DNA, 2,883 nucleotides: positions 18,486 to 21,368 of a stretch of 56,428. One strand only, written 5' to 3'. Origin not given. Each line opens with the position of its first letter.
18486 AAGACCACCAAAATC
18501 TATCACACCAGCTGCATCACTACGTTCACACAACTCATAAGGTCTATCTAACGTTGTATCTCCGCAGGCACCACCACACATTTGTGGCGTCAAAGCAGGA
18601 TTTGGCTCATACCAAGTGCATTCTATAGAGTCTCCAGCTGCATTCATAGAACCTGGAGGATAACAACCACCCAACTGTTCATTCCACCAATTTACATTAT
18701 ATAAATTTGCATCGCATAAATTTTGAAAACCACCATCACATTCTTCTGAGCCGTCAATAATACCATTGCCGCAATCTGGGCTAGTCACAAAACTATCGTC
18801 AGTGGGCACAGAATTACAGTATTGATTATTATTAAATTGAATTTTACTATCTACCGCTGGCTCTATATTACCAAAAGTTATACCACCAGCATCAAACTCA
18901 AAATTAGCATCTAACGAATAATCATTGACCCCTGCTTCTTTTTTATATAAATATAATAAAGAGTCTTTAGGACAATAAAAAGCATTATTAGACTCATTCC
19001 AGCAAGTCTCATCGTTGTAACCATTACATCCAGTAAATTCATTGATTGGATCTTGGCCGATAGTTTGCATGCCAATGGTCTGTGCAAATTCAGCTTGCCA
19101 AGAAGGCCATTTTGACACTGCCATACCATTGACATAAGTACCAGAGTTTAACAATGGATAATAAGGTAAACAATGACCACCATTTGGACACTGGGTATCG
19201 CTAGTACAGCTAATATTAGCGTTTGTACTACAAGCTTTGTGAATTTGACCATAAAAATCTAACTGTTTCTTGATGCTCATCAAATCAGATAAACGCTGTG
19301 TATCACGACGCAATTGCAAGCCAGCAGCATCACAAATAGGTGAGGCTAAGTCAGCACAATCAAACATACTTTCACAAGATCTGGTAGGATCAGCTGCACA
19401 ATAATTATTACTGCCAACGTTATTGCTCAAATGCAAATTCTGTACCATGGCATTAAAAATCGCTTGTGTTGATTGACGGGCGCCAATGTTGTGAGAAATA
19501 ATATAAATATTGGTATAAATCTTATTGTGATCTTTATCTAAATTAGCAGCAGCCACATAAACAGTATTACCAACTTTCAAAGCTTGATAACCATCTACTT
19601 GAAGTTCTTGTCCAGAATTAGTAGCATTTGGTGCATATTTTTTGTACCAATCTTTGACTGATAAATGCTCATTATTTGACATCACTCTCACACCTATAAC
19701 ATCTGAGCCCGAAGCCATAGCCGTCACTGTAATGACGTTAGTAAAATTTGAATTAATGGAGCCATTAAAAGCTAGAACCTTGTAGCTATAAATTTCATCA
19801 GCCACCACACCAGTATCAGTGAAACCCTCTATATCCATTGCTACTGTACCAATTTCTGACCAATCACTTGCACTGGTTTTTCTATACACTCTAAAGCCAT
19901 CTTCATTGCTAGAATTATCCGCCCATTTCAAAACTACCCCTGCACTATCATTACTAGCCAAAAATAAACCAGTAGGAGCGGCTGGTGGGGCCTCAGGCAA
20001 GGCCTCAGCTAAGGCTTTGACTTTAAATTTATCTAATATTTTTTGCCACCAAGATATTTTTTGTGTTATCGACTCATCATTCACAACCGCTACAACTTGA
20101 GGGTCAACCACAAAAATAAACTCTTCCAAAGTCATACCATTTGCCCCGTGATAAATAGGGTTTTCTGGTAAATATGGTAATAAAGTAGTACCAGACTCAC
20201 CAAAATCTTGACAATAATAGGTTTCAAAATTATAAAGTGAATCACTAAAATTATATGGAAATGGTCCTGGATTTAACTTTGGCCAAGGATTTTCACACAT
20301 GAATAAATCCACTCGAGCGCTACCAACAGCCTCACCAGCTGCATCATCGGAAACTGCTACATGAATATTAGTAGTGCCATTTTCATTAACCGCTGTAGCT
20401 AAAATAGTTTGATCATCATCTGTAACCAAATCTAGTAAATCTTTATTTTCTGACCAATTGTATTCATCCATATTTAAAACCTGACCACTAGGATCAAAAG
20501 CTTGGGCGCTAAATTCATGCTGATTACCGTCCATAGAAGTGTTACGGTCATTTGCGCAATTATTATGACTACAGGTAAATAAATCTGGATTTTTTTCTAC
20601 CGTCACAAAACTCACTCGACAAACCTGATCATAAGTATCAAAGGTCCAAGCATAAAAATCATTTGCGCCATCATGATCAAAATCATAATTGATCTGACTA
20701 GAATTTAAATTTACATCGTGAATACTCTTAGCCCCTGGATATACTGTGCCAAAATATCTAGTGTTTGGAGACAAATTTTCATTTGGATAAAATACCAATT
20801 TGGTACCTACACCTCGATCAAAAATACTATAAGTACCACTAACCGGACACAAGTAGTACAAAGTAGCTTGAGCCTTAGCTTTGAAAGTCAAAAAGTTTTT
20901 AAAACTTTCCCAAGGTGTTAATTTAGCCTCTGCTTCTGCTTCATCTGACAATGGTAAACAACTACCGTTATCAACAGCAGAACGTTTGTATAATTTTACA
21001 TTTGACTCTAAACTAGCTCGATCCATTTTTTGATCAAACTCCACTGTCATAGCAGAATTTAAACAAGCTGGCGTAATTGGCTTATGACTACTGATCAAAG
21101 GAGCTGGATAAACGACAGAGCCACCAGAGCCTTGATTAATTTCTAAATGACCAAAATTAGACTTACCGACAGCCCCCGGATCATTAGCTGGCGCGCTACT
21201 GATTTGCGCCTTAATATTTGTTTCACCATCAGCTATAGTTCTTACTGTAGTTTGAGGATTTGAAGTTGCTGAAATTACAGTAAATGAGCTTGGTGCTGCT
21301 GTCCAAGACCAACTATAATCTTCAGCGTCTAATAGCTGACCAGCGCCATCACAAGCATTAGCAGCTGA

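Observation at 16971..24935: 2654-aa protein with an unusual domain chain, anchored by a pilin-like module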

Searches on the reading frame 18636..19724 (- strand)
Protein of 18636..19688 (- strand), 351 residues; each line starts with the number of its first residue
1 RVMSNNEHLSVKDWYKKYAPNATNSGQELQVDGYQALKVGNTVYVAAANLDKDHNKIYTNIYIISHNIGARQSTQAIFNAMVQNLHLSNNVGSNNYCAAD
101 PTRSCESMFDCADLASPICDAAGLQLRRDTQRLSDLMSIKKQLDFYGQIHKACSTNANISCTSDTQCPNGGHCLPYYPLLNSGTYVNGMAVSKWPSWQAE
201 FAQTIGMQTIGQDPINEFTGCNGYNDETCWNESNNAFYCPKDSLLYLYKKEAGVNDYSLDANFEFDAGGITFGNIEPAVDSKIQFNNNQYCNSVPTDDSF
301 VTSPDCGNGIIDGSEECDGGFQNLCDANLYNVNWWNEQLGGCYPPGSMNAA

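Call 8: search_protein_families(library=pfam, proteins=[window:18636-19688:-], max_evalue=5)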
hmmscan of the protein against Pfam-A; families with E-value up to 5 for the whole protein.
seq(351 aa): 0 families

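Call 26: search_solved_structures(query=window:18636-19688:-, max_evalue=10)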
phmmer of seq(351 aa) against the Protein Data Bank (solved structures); distinct sequences matched with E-value up to 10: 1.
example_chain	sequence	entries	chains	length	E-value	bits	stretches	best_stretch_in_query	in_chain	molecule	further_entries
5z56_4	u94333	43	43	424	0.6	12.6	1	217-309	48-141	Splicing factor 3B subunit 4 | SF3b49, Splicing factor 3B subunit 4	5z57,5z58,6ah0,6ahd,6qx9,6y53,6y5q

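Call 54: search_solved_structures(query=A2, max_evalue=10)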
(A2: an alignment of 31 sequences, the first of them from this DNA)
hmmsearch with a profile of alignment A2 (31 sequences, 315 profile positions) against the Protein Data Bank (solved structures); distinct sequences matched with E-value up to 10: 3.
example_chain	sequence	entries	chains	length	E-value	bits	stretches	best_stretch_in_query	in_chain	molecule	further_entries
9yfg_Da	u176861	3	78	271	0.26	13.7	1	188-244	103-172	Sodium-type flagellar protein MotY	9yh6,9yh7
9ydo_Da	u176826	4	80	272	0.26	13.7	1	188-244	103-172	Sodium-type flagellar protein MotY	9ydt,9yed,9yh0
9yec_Da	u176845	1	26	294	0.3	13.5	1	188-244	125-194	Sodium-type flagellar protein MotY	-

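Call 62: search_protein_families(library=phrogs, proteins=[window:18780-19721:-], max_evalue=1)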
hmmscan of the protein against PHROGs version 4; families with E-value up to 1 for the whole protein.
window:18780-19721:- (314 aa): 0 families

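Call 63: predict_structure(alignment_id=A2)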
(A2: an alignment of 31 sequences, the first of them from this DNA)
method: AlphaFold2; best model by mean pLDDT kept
length: 315 residues; sequences in the alignment: 31
mean_pLDDT: 90.0   pTM: 0.88
mean pLDDT of the five models: 90.0, 89.6, 89.3, 89.1, 88.3
residues with pLDDT >= 90: 237; 70-90: 50; 50-70: 14; < 50: 14
segments of 3 or more residues with pLDDT < 50: 1-3, 307-311, 313-315
pLDDT, mean of each block of 10 residues (from residue 1): 67 96 96 95 97 97 92 97 96 96 92 96 94 95 96 96 95 97 96 87 94 95 95 90 89 91 90 89 74 75 53 48
secondary structure, 60 per line:
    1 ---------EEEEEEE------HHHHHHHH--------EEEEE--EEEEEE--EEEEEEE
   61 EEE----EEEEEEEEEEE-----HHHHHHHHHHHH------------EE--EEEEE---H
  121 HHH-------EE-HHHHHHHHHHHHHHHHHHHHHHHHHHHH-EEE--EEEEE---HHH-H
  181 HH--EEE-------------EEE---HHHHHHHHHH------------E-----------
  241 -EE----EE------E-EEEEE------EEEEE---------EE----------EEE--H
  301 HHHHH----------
elements in order: E10-16 H23-30 E39-43 E46-51 E54-63 E68-78 H84-95 E112-116 H120-123 H134-161 E163-165 E168-172 E185-187 E201-203 H207-216 E258-262 E269-273 E295-297 H300-305

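Call 65: fold_search(model_id=the predicted structure, library=pdb)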
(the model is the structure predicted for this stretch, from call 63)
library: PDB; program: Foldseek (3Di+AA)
matches with E <= 10: 690; with E <= 0.001: 0
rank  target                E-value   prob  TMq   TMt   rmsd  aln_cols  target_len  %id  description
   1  3kaz_A                1.4e-01  0.21  0.14  0.19   8.8       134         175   12  Crystal structure of abscisic acid receptor PYL2 (released 2009-12-08)
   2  3otl_B                1.4e-01  0.14  0.12  0.20  11.6       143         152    8  Three-dimensional Structure of the putative uncharacterized protein from Rhizobium leguminosarum at the resolution 1.9 (released 2010-09-22)
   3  5f7m_A                1.6e-01  0.10  0.13  0.10  18.4       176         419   11  Blood group antigen binding adhesin BabA of Helicobacter pylori strain 17875 in complex with blood group H Lewis b hex (released 2016-01-20)
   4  6ick_A                1.8e-01  0.06  0.12  0.12  16.8       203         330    8  Pseudomonas putida CBB5 NdmA (released 2019-09-04)
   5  7qb6_A                1.9e-01  0.11  0.09  0.14  11.0       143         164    9  Crystal Structure of Medicago truncatula Nodulin 13 (MtN13) in complex with 3-carboxybenzophenone (released 2022-10-26)
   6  5jnn                  2.0e-01  0.21  0.13  0.20   9.1       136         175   10  Crystal structure of abscisic acid receptor PYL2 in complex with Phaseic acid. (released 2016-08-17)
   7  5f93_A                2.0e-01  0.07  0.09  0.07  16.7       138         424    9  Blood group antigen binding adhesin BabA of Helicobacter pylori strain A730 in complex with blood group H Lewis b hexa (released 2016-01-20)
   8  4wvo_A                2.2e-01  0.15  0.13  0.19  11.0       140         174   10  An engineered PYR1 mandipropamid receptor in complex with mandipropamid and HAB1 (released 2015-02-11)
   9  5f93_B                2.2e-01  0.05  0.09  0.07  16.6       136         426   10  Blood group antigen binding adhesin BabA of Helicobacter pylori strain A730 in complex with blood group H Lewis b hexa (released 2016-01-20)
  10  3kaz_C                2.3e-01  0.21  0.13  0.20   9.9       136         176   10  Crystal structure of abscisic acid receptor PYL2 (released 2009-12-08)
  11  3kdi                  2.3e-01  0.20  0.14  0.20   9.8       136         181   10  Structure of (+)-ABA bound PYL2 (released 2009-11-10)
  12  7mwn_A                2.3e-01  0.18  0.14  0.19   8.8       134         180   10  An engineered PYL2-based WIN 55,212-2 synthetic cannabinoid sensor with a stabilized HAB1 variant (released 2022-06-01)
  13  5f7m_B                2.3e-01  0.08  0.12  0.10  18.5       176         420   12  Blood group antigen binding adhesin BabA of Helicobacter pylori strain 17875 in complex with blood group H Lewis b hex (released 2016-01-20)
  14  3nmp_A                2.4e-01  0.21  0.14  0.21   8.2       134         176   11  Crystal structure of the abscisic receptor PYL2 mutant A93F in complex with pyrabactin (released 2010-08-25)
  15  3nr4_A                2.4e-01  0.20  0.13  0.20   9.8       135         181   11  Pyrabactin-bound PYL2 (released 2010-07-14)
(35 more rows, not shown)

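Call 66: search_protein_families(library=pfam, alignment_id=A2, max_evalue=1)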
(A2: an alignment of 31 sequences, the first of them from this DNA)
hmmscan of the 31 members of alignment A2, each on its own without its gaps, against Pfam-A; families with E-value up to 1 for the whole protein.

A. member 1, seq(315 aa): 0 families

B. families by the number of members that match (of 31 scanned): 19 families
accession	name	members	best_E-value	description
PF04706.18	Dickkopf_N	3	0.018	Dickkopf N-terminal cysteine-rich region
PF23416.1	DUF7107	3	0.091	Domain of unknown function (DUF7107)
PF01683.23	EB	3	0.3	EB module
PF00095.26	WAP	2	0.014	WAP-type (Whey Acidic Protein) 'four-disulfide core'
PF14625.12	Lustrin_cystein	2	0.036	Lustrin, cysteine-rich repeated domain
PF07127.16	Nodulin_late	2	0.66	Late nodulin domain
PF21164.2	Dumpy_DPY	1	0.0025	Dumpy, DPY module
PF01666.22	DX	1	0.008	DX module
PF16820.11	PKD_3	1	0.032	PKD-like domain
PF02977.21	CarbpepA_inh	1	0.045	Carboxypeptidase A inhibitor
PF09463.15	Opy2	1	0.045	Opy2 protein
PF22908.2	PHD_NSD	1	0.05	Histone-lysine N-methyltransferase NSD-like, PHD zinc finger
PF00853.24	Runt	1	0.056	Runt domain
PF15316.11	MDFI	1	0.057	MyoD family inhibitor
PF19476.4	DUF6013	1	0.07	Family of unknown function (DUF6013)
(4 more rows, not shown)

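Call 68: find_homologous_proteins(query=A2, max_evalue=0.001)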
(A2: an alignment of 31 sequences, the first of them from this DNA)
Query A2 (31 sequences) (315 aa, profile of the alignment): 2 proteins with E <= 0.001 among 3910 candidates.
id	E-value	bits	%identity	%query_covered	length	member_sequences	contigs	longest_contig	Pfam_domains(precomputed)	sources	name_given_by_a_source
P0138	2.0e-56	210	34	79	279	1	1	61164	-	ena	-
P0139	1.3e-55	207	33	79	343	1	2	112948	-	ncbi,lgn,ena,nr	ncbi:hypothetical protein ISS03_04630 [Patescibacteria group bacterium]|nr:hypothetical protein [Pat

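Call 78: find_related_loci(query=window:18780-19724:-, collection=genome_contigs, flank=1000)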
Query window:18780-19724:- (315 aa) in genome_contigs; peptide patterns used: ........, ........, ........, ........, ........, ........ (x = any residue, [..] = any of these).
34 stretches matched a pattern, but none encodes a relative of the query by tblastn (E <= 1e-3).

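Call 80: find_related_loci(query=A5, collection=genome_contigs, flank=1000)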
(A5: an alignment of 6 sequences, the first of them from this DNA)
Query A5 (315 aa) in genome_contigs; peptide patterns used: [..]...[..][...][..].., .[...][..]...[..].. (x = any residue, [..] = any of these).
18 stretches matched a pattern; 7 encode a relative of the query (tblastn E <= 1e-3); 7 distinct loci.
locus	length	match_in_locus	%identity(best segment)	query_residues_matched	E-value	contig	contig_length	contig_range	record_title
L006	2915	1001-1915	71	1-304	1e-153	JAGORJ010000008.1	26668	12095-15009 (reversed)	Patescibacteria group bacterium isolate Gw_Eff_bin_26 Gw_Eff_3476_length_26668_cov_7.650729, whole genome shotgun sequen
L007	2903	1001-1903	62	1-303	1e-126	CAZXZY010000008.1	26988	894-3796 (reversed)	MAG TPA_asm: uncultured Gammaproteobacteria bacterium isolate binchicken_co28_77 genome assembly, contig: NODE_1276_leng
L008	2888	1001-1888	63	1-298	2e-125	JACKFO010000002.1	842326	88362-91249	MAG: Candidatus Nomurabacteria bacterium isolate HK-STAS-PATE-4 HK-STAS-PATE-4_2, whole genome shotgun sequence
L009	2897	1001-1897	53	1-305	7e-97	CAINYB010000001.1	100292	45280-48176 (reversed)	uncultured bacterium isolate LaPlata-7m-a_bin-459 genome assembly, contig: bin-459:01/28, whole genome shotgun sequence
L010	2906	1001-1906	54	1-306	8e-97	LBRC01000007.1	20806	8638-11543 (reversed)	MAG: Parcubacteria group bacterium GW2011_GWA2_36_10 UR94_C0007, whole genome shotgun sequence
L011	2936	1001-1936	61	1-306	3e-128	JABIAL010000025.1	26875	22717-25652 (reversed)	MAG: bacterium isolate SI048_bin106 k141_1194259, whole genome shotgun sequence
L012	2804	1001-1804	50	8-278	4e-88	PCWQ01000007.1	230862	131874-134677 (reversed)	MAG: Candidatus Komeilibacteria bacterium CG11_big_fil_rev_8_21_14_0_20_36_20 CG11_8_21_14_0.20_scaffold_25_c, whole gen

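Call 94: search_protein_families(library=pfam, proteins=[window:18636-19688:-], max_evalue=0.1)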
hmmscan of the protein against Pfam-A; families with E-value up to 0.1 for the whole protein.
window:18636-19688:- (351 aa): 0 families

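Call 99: fold_search(model_id=the predicted structure, library=viral)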
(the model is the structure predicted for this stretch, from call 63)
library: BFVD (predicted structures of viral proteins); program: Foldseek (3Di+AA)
matches with E <= 10: 759; with E <= 0.001: 0
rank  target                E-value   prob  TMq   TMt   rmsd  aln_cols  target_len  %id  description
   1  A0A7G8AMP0            2.3e-02  0.90  0.16  0.35  10.1        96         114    9  (no name in the UniProt tables at hand)
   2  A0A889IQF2            6.6e-02  0.69  0.16  0.24   6.5        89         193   15  (no name in the UniProt tables at hand)
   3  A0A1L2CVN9            7.4e-02  0.38  0.15  0.13  10.3       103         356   11  AAA+ ATPase domain-containing protein [Pectobacterium phage vB_PcaM_CBB]
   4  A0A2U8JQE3            7.9e-02  0.25  0.15  0.20   7.6       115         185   10  Uncharacterized protein [Perth betaflexivirus 1]
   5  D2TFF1                9.4e-02  0.25  0.14  0.20  13.8       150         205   13  (no name in the UniProt tables at hand)
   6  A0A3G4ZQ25            9.9e-02  0.11  0.12  0.10  17.3       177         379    8  AAA family ATPase [Barrevirus sp.]
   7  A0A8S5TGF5            1.4e-01  0.60  0.16  0.27  11.0       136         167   11  Uncharacterized protein [Myoviridae sp. ctIty1]
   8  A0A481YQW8            1.4e-01  0.21  0.14  0.05   8.7       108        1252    9  Early transcription factor large subunit-like protein [Marseillevirus LCMAC101]
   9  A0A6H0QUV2            1.5e-01  0.18  0.11  0.24  13.2       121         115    9  (no name in the UniProt tables at hand)
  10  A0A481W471            1.6e-01  0.08  0.09  0.10  12.8       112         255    8  Virion structural protein [Pseudomonas phage Psa21]
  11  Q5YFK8                1.8e-01  0.54  0.16  0.05   7.9        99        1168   12  Uncharacterized protein [Singapore grouper iridovirus]
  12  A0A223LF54            2.0e-01  0.23  0.10  0.20   9.1        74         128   14  Uncharacterized protein [Aeromonas phage AS-gz]
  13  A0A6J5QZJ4            2.3e-01  0.30  0.14  0.29  10.8       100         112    7  Uncharacterized protein [uncultured Caudovirales phage]
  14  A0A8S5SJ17            2.5e-01  0.28  0.18  0.14   8.0       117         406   12  Host cell surface-exposed lipoprotein [Siphoviridae sp. ctvhu9]
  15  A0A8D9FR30            2.5e-01  0.14  0.13  0.11  11.2       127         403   14  Putative ATPase [uncultured marine phage]
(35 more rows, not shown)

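Call 108: find_encoding_contigs(protein=P0139, flank=7000, max_places=1)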
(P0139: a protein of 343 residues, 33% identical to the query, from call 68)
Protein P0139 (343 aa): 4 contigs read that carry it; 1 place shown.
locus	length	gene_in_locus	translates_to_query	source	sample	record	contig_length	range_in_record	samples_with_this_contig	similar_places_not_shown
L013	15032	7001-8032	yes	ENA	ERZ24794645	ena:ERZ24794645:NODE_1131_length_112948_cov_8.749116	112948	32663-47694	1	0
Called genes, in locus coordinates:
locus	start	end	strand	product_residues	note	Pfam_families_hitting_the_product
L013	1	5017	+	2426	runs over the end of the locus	PF02018:CBM_4_9 (faint)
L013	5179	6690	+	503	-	PF01040:UbiA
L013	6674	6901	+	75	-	-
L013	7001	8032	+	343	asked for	-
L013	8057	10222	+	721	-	-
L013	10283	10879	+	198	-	-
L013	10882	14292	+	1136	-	PF00082:Peptidase_S8, PF13715:CarbopepD_reg_2 (faint), PF13620:CarboxypepD_reg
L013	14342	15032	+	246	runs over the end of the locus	PF18884:TSP3_bac (weak)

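Call 109: find_encoding_contigs(protein=P0138, flank=7000, max_places=1)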
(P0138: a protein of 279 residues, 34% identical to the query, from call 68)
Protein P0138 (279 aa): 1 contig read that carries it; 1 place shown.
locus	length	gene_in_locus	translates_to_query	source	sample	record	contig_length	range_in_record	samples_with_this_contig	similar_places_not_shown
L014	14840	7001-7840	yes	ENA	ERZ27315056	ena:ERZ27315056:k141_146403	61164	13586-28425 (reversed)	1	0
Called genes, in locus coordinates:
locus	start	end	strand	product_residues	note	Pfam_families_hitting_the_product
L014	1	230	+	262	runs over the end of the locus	PF00535:Glycos_transf_2, PF10111:Glyco_tranf_2_2 (faint), PF13641:Glyco_tranf_2_3, PF13712:Glyco_tranf_2_5 (faint), PF13632:Glyco_trans_2_3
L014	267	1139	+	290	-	PF00483:NTP_transferase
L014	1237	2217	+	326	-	PF00294:PfkB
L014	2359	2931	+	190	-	PF06130:PTAC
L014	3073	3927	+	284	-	PF01149:Fapy_DNA_glyco, PF06831:H2TH, PF06827:zf-FPG_IleRS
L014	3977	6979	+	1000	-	PF00028:Cadherin (faint), PF05345:He_PIG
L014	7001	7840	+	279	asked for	-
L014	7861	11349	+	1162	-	PF21722:Gly_rich_2, PF05268:GP38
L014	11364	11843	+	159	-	-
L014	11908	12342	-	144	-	PF02681:DUF212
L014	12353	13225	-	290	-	PF00188:CAP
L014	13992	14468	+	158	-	PF01467:CTP_transf_like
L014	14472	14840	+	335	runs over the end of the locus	PF02618:YceG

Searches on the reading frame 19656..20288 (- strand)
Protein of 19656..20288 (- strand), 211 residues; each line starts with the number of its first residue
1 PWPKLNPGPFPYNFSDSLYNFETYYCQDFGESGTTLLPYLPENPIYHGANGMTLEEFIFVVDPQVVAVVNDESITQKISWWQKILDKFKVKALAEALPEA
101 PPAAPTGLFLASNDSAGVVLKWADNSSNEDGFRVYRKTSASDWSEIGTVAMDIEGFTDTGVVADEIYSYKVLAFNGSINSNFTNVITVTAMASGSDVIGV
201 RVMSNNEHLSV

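Call 8: search_protein_families(library=pfam, proteins=[window:19656-20288:-], max_evalue=5)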
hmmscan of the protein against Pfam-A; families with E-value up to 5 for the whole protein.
seq(211 aa): 2 families
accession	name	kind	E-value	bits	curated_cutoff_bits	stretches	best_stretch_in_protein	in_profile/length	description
PF00041.27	fn3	-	0.0019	18.8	25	1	104-188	2-83/84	Fibronectin type III domain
PF22382.1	EndoS_helical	-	0.13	12.5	26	0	74-94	17-37/64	Endo-beta-N-acetylglucosaminidase, helical bundle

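Call 94: search_protein_families(library=pfam, proteins=[window:19656-20288:-], max_evalue=0.1)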
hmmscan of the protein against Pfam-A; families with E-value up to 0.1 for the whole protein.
window:19656-20288:- (211 aa): 1 family
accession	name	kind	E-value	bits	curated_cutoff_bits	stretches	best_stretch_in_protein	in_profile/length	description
PF00041.27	fn3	-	0.0019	18.8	25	1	104-188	2-83/84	Fibronectin type III domain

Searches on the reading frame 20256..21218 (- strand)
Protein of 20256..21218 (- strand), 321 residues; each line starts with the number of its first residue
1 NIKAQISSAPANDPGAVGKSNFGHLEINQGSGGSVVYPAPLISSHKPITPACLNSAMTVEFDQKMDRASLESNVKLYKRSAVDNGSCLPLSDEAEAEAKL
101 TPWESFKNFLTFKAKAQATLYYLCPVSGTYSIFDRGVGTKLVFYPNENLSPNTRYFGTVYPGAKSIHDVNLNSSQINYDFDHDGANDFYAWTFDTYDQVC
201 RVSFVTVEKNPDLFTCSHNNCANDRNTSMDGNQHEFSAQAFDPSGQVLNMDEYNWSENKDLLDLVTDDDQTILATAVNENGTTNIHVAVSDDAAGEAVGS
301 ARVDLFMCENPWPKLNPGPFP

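Call 8: search_protein_families(library=pfam, proteins=[window:20256-21218:-], max_evalue=5)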
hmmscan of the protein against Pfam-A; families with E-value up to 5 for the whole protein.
seq(321 aa): 2 families
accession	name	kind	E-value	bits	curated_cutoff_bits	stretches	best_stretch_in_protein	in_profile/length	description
PF13205.12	Big_5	-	1.5e-05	26.1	23.6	2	138-180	62-103/105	Bacterial Ig-like domain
PF12293.13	T4BSS_DotH_IcmK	-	0.19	11.3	25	1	239-290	60-111/238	Putative outer membrane core complex of type IVb secretion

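Call 94: search_protein_families(library=pfam, proteins=[window:20256-21218:-], max_evalue=0.1)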
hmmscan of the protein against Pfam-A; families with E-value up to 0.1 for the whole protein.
window:20256-21218:- (321 aa): 1 family
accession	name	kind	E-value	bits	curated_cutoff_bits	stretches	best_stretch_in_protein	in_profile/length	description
PF13205.12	Big_5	-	1.5e-05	26.1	23.6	0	138-180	62-103/105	Bacterial Ig-like domain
